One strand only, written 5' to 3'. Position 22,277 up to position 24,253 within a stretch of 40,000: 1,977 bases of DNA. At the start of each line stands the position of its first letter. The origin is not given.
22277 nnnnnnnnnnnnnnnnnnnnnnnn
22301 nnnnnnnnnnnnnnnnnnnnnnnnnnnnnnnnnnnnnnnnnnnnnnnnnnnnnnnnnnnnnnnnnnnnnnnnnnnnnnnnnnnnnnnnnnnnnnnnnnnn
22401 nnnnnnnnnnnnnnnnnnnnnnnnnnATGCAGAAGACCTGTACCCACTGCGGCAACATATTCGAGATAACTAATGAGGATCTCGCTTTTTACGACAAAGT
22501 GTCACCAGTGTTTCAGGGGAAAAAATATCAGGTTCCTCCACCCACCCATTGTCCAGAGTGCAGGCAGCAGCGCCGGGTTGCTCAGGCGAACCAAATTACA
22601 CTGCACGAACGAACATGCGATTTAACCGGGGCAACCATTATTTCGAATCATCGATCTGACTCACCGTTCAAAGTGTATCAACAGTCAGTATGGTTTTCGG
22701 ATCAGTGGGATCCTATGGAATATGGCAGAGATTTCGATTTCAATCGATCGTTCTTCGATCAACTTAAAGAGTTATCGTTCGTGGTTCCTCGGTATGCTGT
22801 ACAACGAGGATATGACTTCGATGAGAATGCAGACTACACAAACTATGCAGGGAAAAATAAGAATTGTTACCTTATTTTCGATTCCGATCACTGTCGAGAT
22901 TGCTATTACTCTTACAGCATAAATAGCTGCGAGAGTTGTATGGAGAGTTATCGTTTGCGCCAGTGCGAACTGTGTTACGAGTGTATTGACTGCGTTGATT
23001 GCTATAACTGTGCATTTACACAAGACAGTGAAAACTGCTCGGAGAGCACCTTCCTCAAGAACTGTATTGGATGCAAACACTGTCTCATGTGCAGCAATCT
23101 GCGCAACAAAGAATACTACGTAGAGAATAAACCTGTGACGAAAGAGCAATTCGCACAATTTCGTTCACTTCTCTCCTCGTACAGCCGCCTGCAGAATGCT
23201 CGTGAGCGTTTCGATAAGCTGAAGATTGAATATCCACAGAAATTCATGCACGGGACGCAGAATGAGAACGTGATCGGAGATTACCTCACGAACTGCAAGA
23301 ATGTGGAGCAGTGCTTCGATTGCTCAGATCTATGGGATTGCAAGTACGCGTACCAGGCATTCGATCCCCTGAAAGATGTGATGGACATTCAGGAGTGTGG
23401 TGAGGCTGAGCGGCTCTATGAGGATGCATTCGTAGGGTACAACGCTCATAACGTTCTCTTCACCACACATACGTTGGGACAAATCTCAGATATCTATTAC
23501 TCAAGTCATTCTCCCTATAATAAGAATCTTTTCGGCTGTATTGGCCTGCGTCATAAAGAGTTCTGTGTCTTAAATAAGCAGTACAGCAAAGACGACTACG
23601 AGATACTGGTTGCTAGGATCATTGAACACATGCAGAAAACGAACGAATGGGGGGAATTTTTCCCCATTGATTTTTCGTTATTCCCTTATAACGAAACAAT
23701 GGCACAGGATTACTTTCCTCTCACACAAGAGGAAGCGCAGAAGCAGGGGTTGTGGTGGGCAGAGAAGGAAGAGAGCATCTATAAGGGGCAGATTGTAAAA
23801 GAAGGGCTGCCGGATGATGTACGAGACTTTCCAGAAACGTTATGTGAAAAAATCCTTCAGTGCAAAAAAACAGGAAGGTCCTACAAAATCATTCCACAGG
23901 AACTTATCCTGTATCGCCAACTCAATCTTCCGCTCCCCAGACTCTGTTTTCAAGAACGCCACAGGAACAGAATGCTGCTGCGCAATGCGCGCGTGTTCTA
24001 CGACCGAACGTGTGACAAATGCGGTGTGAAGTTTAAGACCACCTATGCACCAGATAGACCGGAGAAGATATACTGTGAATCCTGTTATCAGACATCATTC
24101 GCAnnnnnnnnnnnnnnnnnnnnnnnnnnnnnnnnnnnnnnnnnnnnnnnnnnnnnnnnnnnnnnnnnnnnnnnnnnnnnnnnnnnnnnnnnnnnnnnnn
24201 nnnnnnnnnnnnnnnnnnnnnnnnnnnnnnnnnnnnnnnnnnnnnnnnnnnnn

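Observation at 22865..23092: Strict 3-residue and 12-residue register of cysteines in the first Cys-rich block (36-nt periodicity of TGY codons)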

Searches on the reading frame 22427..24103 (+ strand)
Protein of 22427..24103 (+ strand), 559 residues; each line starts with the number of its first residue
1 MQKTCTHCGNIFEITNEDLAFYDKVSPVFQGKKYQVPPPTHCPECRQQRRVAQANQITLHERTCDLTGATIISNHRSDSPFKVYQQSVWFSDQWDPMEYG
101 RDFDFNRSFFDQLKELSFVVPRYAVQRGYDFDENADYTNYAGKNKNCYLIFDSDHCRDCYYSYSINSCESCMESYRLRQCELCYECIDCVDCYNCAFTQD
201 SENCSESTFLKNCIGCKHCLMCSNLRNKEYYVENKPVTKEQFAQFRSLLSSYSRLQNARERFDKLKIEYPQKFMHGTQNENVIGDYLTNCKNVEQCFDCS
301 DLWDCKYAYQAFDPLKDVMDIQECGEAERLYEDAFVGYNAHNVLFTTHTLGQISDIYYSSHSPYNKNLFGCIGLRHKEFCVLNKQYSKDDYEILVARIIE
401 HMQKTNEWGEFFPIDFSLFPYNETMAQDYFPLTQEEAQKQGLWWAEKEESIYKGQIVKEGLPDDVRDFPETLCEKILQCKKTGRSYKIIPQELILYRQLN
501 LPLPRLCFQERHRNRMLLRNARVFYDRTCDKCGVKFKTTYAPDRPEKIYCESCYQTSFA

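Call 6: search_protein_families(library=pfam, proteins=[window:22427-24103:+], max_evalue=1)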
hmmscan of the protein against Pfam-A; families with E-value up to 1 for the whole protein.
window:22427-24103:+ (559 aa): 3 families
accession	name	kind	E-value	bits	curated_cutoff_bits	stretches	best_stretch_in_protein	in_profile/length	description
PF23477.1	zf_Tbcl_2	-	0.00063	19.8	27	1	522-556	1-35/37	Probable treble clef zinc finger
PF09723.15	Zn_ribbon_8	-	0.034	14.6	34.4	1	5-47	8-34/41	Zinc ribbon domain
PF09606.15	Med15_N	-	0.11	12.6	24.1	1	379-407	38-66/72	ARC105/Med15 mediator subunit N-terminal KIX domain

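Call 8: search_protein_families(library=ncbifam, proteins=[window:22427-24103:+], max_evalue=1)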
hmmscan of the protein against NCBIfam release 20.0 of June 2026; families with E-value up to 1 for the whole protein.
window:22427-24103:+ (559 aa): 1 family
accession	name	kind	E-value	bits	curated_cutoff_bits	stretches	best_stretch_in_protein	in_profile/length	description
TIGR04272.1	cxxc_cxxc_Mbark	domain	0.0056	16.4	36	1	522-556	1-35/37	CxxC-x17-CxxC domain-containing protein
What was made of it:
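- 23849..24103 (+): C-terminal zinc-ribbon / treble-clef module (C479; C529, C532, C550, C553). PF23477 zf_Tbcl_2 and TIGR04272, weak in P4 and above the Pfam cut-off in P1 (calls 6, 8).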

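Call 9: search_solved_structures(query=A1, max_evalue=1)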
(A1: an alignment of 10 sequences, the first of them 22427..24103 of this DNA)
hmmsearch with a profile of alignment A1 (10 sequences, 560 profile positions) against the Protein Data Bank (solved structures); distinct sequences matched with E-value up to 1: 5.
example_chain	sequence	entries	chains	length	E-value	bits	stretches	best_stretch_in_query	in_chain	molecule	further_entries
1ctl_A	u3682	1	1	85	0.0012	21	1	529-559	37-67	AVIAN CYSTEINE RICH PROTEIN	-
1b8t_A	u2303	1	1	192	0.0066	18.5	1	529-558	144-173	PROTEIN (CRP1)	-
1cxx_A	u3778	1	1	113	0.011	17.9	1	529-559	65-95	CYSTEINE AND GLYCINE-RICH PROTEIN CRP2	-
1ibi_A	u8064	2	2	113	0.029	16.4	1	529-559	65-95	CYSTEINE-RICH PROTEIN 2 | CYSTEINE AND GLYCINE-RICH PROTEIN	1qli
2o13_A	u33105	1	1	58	0.091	14.8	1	529-558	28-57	Muscle LIM protein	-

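Call 10: find_homologous_proteins(query=window:22427-24103:+)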
Query window:22427-24103:+ (559 aa): 4855 proteins with E <= 0.001 among 7150 candidates; the best 120 are listed.
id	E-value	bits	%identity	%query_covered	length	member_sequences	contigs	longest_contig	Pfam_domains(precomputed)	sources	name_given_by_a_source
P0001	1.4e-271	920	100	69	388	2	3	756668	-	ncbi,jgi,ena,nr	ncbi:hypothetical protein COU80_02655 [Candidatus Peregrinibacteria bacterium CG10_big_fil_rev_8_21_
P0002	2.1e-253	860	64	100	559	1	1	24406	-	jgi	jgi:hypothetical protein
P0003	2.3e-252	857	64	100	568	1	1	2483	-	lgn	-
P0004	7.4e-248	842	62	100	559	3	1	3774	-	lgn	-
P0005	4.6e-247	839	62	100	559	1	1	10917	-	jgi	jgi:hypothetical protein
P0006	8.8e-247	838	62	99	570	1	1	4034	-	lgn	-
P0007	2.9e-246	837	62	100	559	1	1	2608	-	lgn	-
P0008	1.0e-242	825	62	99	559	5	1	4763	-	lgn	-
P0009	4.1e-242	823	59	100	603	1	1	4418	-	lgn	-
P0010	1.1e-239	815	61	100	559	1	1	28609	-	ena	-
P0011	1.1e-239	815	61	100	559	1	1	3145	-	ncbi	-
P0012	3.4e-239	813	60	99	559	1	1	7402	-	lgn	-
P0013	8.7e-239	812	60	100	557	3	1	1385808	-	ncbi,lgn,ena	-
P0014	1.2e-237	808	60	99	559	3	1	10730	-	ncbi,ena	-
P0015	8.1e-237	805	60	100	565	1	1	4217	-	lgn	-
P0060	1.7e-219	748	57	99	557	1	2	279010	-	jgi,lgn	jgi:hypothetical protein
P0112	5.3e-206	704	55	99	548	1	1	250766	-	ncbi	-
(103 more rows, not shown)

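Call 23: predict_structure(alignment_id=A2)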
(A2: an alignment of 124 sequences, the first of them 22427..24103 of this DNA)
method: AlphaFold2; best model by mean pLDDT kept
length: 559 residues; sequences in the alignment: 124
mean_pLDDT: 85.7   pTM: 0.89
mean pLDDT of the five models: 85.7, 83.4, 81.3, 80.1, 78.3
residues with pLDDT >= 90: 267; 70-90: 198; 50-70: 94; < 50: 0
segments of 3 or more residues with pLDDT < 50: none
pLDDT, mean of each block of 10 residues (from residue 1): 96 96 96 97 97 90 95 92 93 95 98 97 85 78 72 61 66 67 68 72 66 62 69 84 86 89 88 77 70 71 83 89 93 93 94 94 91 95 98 98 97 95 93 95 81 60 83 87 86 86 88 85 92 94 91 86
secondary structure, 60 per line:
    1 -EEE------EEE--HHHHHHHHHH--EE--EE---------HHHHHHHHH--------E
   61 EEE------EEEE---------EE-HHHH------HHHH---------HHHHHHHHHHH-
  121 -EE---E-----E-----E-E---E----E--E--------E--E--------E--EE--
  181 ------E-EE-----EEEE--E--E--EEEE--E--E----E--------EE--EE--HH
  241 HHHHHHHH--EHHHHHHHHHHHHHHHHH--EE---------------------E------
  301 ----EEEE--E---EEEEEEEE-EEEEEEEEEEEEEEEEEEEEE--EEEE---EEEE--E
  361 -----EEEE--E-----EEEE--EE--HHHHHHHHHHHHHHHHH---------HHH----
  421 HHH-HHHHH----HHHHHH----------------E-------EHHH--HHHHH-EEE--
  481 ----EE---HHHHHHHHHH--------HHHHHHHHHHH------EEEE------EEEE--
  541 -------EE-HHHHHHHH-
elements in order: E2-4 E11-13 H16-25 H43-51 E60-63 E70-73 H86-89 H96-99 H109-119 E196-199 E208-211 H239-248 H252-268 E305-308 E315-322 E324-344 E347-350 E354-357 E366-369 E378-381 H388-404 H425-429 H434-439 H470-474 E476-478 H490-499 H508-518 E525-528 E535-538 H551-558
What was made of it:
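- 22787..23131 (+): Solenoid module 1 (about residues 121-235). It has 12-residue coils, and the register positions (3n in P4 numbering) form the core. DSSP bridges spaced 12 apart (call 23).
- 23234..23626 (+): Solenoid module 2 (about residues 270-400), homologous to module 1 but Cys-poor in P4. AF2 pLDDT 83-98 (call 23).
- On TmAFP-type beetle antifreeze beta-helix: AF2 bridges are spaced 12 apart (call 23).
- AlphaFold2: the full-length model has pTM 0.89, with bridges every 12 residues in the block (call 23). The block has only pLDDT 61-72 in the full-length model (call 23). The block has moderate pLDDT in the full-length model (call 23).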

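Call 27: fold_search(model_id=the predicted structure, library=pdb)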
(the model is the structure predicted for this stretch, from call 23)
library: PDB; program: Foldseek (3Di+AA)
matches with E <= 10: 204; with E <= 0.001: 0
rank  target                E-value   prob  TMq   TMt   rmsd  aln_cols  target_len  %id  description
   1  5jxx_A                3.7e-02  0.13  0.11  0.18  16.5       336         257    9  Crystal structure of UDP-N-acetylglucosamine O-acyltransferase (LpxA) from Moraxella catarrhalis RH4. (released 2017-06-14)
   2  4ac3                  7.5e-02  0.07  0.08  0.09  15.4       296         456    7  S.pneumoniae GlmU in complex with an antibacterial inhibitor (released 2012-02-15)
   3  3twd_A                1.1e-01  0.08  0.08  0.15  14.4       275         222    7  glmuC1 in complex with an antibacterial inhibitor (released 2011-10-19)
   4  5jxx_B                1.3e-01  0.06  0.09  0.15  14.7       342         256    9  Crystal structure of UDP-N-acetylglucosamine O-acyltransferase (LpxA) from Moraxella catarrhalis RH4. (released 2017-06-14)
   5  6ive_E                1.3e-01  0.15  0.09  0.21  13.2       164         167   13  Molecular structure of a thermostable and a Zinc ion binding gamma-class carbonic anhydrase (released 2019-04-03)
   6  2iu8_A                1.3e-01  0.06  0.09  0.12  18.4       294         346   10  Chlamydia trachomatis LpxD with 25mM UDPGlcNAc (Complex I) (released 2007-02-20)
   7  7o4z                  1.6e-01  0.04  0.07  0.13  15.8       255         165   10  Crystal structure of the carbonic anhydrase-like domain of CcmM from Synechococcus elongatus (strain PCC 7942) (released 2021-11-10)
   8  3kwc_A                1.6e-01  0.05  0.07  0.12  17.5       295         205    7  Oxidized, active structure of the beta-carboxysomal gamma-Carbonic Anhydrase, CcmM (released 2010-02-23)
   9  3vnp_A                1.7e-01  0.16  0.09  0.21  11.7       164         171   12  Crystal structure of hypothetical protein (GK2848) from Geobacillus Kaustophilus (released 2012-03-07)
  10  9qez_B                1.9e-01  0.12  0.08  0.18  12.3       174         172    6  Carbonic anhydrase mutant (released 2025-12-10)
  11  1hm0_A                1.9e-01  0.05  0.08  0.09  14.8       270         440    8  CRYSTAL STRUCTURE OF S.PNEUMONIAE N-ACETYLGLUCOSAMINE 1-PHOSPHATE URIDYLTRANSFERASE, GLMU (released 2001-11-30)
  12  9jyw_A                2.0e-01  0.11  0.09  0.18  11.5       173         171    8  Crystal structure of the gamma-carbonic anhydrase from the polyextremophilic bacterium Aeribacillus pallidus (released 2024-12-11)
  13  3ou9                  2.2e-01  0.05  0.07  0.13  19.3       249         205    8  Crystal structure of gamma-carbonic anhydrase W19F mutant from Methanosarcina thermophila (released 2011-10-26)
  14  4eaa                  2.5e-01  0.08  0.09  0.16  14.5       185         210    9  X-ray crystal structure of the H141N mutant of perosamine N-acetyltransferase from Caulobacter crescentus in complex wit (released 2012-04-04)
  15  6sc4_B                2.5e-01  0.08  0.08  0.17  14.0       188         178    8  Gamma-Carbonic Anhydrase from the Haloarchaeon Halobacterium sp. (released 2020-04-22)
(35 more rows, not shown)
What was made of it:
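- On Left-handed beta-helix, hexapeptide repeat: Foldseek E is 0.037 or worse with TM 0.22 or less (call 27).
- Closest known: Left-handed beta-helix. Same: They are the best, though non-significant, Foldseek hits of the full-length model, and they are beta-helical solenoids (call 27).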

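Call 44: search_protein_representatives(alignment_id=A1)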
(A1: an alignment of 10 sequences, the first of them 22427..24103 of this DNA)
Query: 10 sequences, 560 profile positions. Proteins with E-value up to 0.001 (for the whole library): 5611; up to 1e-10: 3993; up to 1e-30: 2417. The best 150 are listed.
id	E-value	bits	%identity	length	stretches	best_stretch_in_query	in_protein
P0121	1.6e-233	793.1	-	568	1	4-560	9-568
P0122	1.8e-228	776.4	-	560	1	1-560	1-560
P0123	1.3e-227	773.5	-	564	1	1-560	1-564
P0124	2.0e-224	763.0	-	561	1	1-560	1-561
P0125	9.9e-221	750.8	-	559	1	1-560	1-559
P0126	3.3e-220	749.1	-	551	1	1-560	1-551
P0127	2.5e-219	746.2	-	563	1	1-560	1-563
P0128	5.8e-217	738.4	-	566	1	1-560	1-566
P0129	1.2e-216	737.4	-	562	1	3-560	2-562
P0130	1.9e-216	736.7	-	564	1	3-560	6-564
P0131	5.7e-215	731.8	-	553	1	3-560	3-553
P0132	1.4e-214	730.5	-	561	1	1-560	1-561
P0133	7.0e-214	728.2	-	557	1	3-560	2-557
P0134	1.0e-213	727.7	-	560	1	3-560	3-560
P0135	1.0e-213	727.7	-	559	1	4-560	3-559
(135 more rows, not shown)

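Call 52: find_encoding_contigs(protein=P0013, flank=10000, max_places=2)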
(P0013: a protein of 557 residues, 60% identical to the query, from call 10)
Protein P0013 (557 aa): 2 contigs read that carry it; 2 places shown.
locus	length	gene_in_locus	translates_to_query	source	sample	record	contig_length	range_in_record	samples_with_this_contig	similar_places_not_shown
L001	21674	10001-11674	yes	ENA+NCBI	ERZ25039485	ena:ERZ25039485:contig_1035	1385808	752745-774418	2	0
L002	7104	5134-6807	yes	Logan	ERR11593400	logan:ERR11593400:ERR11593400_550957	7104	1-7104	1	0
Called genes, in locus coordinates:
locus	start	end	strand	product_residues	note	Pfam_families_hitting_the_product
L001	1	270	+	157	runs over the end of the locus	-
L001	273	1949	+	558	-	-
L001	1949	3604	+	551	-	-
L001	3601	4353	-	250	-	PF01978:TrmB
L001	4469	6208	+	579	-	-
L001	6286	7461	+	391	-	-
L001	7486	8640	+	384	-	-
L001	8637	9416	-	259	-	PF01978:TrmB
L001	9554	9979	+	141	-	-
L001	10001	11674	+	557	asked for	-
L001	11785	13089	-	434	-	PF14224:DUF4331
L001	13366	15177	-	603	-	PF13948:DUF4215 (weak)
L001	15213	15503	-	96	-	-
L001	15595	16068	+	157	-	-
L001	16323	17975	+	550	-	-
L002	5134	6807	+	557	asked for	-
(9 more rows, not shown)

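Call 53: find_encoding_contigs(protein=P0060, flank=10000, max_places=1)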
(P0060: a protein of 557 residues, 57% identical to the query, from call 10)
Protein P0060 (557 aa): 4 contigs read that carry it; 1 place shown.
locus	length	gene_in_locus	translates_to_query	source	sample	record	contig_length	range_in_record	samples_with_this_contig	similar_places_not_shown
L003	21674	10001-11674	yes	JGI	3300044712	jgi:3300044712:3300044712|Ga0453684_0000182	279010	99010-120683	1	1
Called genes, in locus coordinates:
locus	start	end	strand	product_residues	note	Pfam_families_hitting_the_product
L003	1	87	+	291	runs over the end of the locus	-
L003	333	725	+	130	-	-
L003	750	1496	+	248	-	PF13328:HD_4, PF01966:HD (weak)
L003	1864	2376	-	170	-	-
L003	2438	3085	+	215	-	-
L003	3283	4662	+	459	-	PF04326:SLFN_AlbA_2, PF13749:HATPase_c_4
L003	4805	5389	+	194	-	PF13578:Methyltransf_24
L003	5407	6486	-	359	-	PF13191:AAA_16 (weak)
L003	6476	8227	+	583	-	-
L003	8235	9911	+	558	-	-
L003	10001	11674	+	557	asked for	-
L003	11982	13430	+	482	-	-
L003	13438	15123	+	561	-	-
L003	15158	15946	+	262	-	PF01978:TrmB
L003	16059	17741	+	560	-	-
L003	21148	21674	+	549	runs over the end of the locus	PF23477:zf_Tbcl_2 (weak)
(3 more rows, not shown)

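Call 54: find_encoding_contigs(protein=P0112, flank=10000, max_places=1)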
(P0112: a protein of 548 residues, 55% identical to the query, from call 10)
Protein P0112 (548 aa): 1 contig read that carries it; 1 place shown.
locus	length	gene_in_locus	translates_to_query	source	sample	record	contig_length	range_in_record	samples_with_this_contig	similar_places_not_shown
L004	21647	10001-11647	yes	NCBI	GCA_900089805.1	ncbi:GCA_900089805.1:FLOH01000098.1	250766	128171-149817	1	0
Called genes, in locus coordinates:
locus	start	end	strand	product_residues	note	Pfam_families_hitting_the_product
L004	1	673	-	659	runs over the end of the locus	PF01751:Toprim, PF01131:Topoisom_bac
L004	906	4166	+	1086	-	PF00485:PRK (faint)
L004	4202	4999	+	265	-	PF13673:Acetyltransf_10 (faint), PF13302:Acetyltransf_3 (weak), PF13527:Acetyltransf_9, PF00583:Acetyltransf_1, PF13508:Acetyltransf_7, PF12746:GNAT_acetyltran (weak), PF08445:FR47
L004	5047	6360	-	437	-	-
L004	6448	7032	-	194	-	PF18955:DUF5698, PF10035:DUF2179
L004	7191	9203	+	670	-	-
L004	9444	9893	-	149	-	-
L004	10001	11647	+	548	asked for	-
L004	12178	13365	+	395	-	PF07670:Gate, PF07664:FeoB_C, PF07670:Gate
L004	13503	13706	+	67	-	PF00313:CSD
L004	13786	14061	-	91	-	-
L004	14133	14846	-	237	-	-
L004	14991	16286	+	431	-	PF01071:GARS_A, PF02843:GARS_C (weak)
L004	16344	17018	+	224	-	-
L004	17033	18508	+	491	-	PF00583:Acetyltransf_1 (weak)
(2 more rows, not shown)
